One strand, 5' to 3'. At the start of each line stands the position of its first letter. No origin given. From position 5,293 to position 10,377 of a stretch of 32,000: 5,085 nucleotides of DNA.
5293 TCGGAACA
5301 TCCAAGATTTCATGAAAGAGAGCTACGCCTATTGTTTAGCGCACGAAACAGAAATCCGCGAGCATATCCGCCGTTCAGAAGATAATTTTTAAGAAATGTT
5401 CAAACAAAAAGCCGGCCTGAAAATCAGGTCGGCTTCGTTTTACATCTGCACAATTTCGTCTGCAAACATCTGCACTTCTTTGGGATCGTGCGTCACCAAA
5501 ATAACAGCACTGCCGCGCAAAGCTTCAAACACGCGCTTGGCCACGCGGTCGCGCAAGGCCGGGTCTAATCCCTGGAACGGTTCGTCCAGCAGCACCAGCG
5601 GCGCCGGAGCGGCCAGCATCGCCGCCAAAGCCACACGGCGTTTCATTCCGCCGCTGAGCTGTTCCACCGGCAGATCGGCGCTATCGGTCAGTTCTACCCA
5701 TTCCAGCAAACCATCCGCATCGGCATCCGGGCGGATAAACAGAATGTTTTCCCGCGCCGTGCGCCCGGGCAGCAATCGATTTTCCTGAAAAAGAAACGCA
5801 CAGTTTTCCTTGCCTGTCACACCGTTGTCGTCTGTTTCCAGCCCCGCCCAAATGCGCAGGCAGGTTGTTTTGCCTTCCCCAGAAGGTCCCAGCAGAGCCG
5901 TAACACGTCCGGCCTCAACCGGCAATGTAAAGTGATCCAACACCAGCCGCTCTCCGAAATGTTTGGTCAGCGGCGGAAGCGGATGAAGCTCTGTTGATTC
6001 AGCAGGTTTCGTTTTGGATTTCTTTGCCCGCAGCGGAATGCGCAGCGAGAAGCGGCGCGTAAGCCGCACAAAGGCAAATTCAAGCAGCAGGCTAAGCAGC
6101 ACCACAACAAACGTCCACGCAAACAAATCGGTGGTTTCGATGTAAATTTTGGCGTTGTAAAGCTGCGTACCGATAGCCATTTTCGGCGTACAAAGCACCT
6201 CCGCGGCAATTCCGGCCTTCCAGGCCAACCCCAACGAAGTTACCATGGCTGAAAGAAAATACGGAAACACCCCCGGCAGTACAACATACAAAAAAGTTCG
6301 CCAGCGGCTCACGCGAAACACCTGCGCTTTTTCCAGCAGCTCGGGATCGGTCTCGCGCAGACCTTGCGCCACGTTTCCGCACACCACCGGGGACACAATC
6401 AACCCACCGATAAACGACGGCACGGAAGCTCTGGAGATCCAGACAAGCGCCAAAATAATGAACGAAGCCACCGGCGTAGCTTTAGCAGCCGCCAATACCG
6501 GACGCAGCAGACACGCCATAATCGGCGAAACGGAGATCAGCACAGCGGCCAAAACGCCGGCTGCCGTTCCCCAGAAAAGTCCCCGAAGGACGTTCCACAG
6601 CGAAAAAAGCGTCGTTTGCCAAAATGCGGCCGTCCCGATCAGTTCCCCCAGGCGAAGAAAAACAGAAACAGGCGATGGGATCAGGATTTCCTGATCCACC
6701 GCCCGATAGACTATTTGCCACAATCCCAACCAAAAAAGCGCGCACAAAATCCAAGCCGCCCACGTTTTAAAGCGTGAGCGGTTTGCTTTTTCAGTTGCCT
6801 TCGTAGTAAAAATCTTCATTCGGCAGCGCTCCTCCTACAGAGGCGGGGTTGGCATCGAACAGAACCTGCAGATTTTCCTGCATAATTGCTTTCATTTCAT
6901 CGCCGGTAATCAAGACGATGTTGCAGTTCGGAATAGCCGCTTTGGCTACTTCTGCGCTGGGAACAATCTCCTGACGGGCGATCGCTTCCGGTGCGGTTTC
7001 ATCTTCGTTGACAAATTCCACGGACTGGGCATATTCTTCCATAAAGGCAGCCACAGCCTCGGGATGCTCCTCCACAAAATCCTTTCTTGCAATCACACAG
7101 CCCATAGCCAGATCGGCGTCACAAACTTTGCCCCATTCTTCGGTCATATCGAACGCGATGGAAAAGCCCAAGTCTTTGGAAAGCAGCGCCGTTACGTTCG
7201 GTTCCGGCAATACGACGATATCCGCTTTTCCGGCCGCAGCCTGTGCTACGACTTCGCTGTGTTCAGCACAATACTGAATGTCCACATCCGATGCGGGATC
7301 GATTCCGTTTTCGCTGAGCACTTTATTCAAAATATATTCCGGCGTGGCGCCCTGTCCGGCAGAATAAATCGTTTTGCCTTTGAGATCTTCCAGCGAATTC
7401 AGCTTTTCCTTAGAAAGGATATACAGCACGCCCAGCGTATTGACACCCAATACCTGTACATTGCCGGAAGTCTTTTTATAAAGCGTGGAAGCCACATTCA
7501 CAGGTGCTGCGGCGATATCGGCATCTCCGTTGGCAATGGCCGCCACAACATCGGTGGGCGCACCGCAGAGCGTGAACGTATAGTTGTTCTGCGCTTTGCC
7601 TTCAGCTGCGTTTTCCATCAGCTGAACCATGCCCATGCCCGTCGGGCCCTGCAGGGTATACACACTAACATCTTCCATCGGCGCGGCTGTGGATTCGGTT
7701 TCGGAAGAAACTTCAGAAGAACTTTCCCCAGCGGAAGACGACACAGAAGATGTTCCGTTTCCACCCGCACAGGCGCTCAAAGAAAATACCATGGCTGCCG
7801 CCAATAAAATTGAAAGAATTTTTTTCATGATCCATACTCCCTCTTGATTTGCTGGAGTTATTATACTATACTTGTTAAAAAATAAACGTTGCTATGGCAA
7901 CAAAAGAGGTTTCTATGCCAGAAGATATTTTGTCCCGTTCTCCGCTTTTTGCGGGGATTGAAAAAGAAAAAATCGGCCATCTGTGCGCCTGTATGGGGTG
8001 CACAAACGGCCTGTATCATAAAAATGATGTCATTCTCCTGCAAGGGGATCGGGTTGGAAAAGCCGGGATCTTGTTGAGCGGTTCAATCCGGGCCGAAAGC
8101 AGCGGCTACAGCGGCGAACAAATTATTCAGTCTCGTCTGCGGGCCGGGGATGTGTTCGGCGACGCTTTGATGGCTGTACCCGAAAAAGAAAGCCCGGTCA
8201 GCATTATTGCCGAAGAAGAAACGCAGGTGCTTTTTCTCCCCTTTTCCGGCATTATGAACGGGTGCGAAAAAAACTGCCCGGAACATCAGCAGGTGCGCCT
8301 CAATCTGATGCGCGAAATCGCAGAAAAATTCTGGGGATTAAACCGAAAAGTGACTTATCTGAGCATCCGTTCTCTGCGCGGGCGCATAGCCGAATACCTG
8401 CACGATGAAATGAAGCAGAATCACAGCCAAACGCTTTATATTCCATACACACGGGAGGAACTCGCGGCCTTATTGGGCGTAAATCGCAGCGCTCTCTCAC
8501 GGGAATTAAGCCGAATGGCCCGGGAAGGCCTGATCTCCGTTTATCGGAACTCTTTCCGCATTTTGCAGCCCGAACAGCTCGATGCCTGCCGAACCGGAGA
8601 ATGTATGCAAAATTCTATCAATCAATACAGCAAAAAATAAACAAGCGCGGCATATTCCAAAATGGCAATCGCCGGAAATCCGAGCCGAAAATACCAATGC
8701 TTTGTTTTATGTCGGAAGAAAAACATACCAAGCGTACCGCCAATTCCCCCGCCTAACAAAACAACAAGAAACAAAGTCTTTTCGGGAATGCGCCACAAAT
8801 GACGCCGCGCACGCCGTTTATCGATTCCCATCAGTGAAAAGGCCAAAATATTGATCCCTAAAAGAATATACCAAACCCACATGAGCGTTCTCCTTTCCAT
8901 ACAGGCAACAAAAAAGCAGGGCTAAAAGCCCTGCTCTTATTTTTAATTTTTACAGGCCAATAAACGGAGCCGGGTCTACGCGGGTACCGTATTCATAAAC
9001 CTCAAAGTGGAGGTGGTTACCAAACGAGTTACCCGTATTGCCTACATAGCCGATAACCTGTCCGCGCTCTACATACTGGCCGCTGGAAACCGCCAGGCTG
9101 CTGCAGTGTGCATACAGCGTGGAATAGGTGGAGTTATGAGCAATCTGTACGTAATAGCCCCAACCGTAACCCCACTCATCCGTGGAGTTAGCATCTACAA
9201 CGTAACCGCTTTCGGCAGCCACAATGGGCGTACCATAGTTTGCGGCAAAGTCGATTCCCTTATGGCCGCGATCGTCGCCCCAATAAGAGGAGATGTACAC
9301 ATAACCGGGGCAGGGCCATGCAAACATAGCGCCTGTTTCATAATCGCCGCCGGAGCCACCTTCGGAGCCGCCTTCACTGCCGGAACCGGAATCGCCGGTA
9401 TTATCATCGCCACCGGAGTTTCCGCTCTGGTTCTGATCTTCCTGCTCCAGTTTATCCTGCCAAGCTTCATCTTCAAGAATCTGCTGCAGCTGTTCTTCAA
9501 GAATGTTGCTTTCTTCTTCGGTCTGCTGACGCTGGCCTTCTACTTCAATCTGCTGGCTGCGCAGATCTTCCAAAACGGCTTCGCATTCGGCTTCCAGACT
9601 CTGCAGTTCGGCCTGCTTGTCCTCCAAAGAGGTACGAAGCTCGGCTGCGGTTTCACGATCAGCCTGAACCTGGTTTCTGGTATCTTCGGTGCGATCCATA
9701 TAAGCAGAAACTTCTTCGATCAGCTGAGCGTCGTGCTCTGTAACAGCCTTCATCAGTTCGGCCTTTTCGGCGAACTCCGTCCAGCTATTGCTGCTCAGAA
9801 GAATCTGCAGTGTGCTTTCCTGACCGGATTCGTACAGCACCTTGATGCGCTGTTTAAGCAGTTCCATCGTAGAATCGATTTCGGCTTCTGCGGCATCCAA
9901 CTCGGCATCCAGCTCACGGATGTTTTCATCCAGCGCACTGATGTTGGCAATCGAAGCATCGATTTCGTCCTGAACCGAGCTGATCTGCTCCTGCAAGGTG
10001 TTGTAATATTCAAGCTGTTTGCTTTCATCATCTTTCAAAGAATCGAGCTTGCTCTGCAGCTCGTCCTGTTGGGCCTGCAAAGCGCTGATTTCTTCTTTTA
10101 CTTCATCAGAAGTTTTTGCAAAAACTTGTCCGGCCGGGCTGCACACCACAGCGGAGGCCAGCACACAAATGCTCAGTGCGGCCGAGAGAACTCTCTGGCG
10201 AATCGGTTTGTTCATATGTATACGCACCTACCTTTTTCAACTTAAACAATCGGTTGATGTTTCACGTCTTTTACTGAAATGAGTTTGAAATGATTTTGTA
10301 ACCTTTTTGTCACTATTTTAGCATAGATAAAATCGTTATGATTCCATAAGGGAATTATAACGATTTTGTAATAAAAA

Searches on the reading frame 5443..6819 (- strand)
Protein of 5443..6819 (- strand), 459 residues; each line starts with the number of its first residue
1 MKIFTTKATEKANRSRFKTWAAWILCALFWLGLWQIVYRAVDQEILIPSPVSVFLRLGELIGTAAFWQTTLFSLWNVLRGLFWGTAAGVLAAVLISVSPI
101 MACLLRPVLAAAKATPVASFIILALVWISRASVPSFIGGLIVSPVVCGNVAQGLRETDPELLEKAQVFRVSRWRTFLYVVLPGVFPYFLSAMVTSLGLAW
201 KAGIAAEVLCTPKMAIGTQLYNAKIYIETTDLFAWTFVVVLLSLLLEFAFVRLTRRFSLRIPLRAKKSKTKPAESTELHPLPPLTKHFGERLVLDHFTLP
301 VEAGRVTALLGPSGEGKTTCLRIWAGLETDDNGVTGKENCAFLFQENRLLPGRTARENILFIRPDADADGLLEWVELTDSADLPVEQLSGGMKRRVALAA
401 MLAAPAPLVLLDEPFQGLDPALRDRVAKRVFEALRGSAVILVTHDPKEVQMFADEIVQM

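Call 36: search_protein_families(library=pfam, proteins=[window:5443-6819:-], max_evalue=0.001)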
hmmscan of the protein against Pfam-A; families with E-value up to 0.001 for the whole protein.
window:5443-6819:- (459 aa): 4 families
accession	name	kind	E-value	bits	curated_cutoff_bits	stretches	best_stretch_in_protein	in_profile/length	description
PF00005.33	ABC_tran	-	2.7e-23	83.5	25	1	295-415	2-136/137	ABC transporter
PF00528.27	BPD_transp_1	-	4.9e-15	56.2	26.4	1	84-257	1-182/184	Binding-protein-dependent transport system inner membrane component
PF13304.12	AAA_21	-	3.7e-14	53.9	27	1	371-447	221-301/304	AAA domain, putative AbiEii toxin, Type IV TA system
PF02463.25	SMC_N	-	2.3e-06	27.6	40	1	375-457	124-209/220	RecF/RecN/SMC N terminal domain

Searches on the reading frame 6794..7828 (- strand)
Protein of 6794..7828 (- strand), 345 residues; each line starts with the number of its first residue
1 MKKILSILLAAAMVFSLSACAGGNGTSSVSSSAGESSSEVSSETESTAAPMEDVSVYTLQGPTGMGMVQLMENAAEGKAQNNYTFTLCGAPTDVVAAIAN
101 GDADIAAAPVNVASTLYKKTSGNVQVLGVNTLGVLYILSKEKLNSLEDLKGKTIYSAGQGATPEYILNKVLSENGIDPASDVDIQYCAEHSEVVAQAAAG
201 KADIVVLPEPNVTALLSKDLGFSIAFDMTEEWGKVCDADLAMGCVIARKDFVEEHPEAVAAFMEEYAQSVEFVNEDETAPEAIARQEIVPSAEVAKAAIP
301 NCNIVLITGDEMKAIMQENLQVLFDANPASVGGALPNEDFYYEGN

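Call 36: search_protein_families(library=pfam, proteins=[window:6794-7828:-], max_evalue=0.001)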
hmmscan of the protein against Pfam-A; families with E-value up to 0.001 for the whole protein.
window:6794-7828:- (345 aa): 6 families
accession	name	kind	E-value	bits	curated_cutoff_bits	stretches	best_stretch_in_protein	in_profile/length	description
PF09084.16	NMT1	-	1.2e-14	55.1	20.5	1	91-275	31-211/216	NMT1/THI5 like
PF13379.11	NMT1_2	-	2.9e-11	44.1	24.7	1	141-283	106-248/252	NMT1-like family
PF12974.12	Phosphonate-bd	-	6.5e-10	39.2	27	1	92-218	40-173/242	ABC transporter, phosphonate, periplasmic substrate-binding protein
PF12727.12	PBP_like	-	1.2e-05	25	27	0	141-205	81-148/193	PBP superfamily domain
PF02621.19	VitK2_biosynth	-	4.3e-05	23.6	26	1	89-278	29-207/252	Menaquinone biosynthesis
PF04069.17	OpuAC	-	7e-05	23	21.2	1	85-278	31-234/257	Substrate binding domain of ABC-type glycine betaine transport system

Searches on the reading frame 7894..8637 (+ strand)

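Call 36: search_protein_families(library=pfam, proteins=[window:7894-8637:+], max_evalue=0.001)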
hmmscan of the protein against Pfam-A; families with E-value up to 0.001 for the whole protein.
window:7894-8637:+ (248 aa): 2 families
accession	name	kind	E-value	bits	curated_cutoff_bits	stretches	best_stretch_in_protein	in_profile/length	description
PF13545.12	HTH_Crp_2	-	1.2e-15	57.6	27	1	163-231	1-69/70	Crp-like helix-turn-helix domain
PF00027.35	cNMP_binding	-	3.7e-12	46.5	27.5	1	41-125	4-87/89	Cyclic nucleotide-binding domain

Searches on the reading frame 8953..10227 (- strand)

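Call 40: search_protein_families(library=pfam, proteins=[window:8953-10227:-], max_evalue=0.001)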
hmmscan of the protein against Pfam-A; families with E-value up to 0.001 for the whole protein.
window:8953-10227:- (425 aa): 4 families
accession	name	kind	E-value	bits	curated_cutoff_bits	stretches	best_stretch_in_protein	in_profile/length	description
PF01551.29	Peptidase_M23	-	4.3e-33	113.8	28.7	1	321-419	2-96/96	Peptidase family M23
PF24568.1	CC_PcsB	-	1.1e-07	32.1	27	1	112-176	3-68/75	Peptidoglycan hydrolase PcsB, coiled-coil domain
PF11932.13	DUF3450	-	1.3e-05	25.1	32.6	1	26-131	6-109/241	Protein of unknown function (DUF3450)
PF14932.11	HAUS-augmin3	-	0.00014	21.8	29.4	1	38-157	66-185/260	HAUS augmin-like complex subunit 3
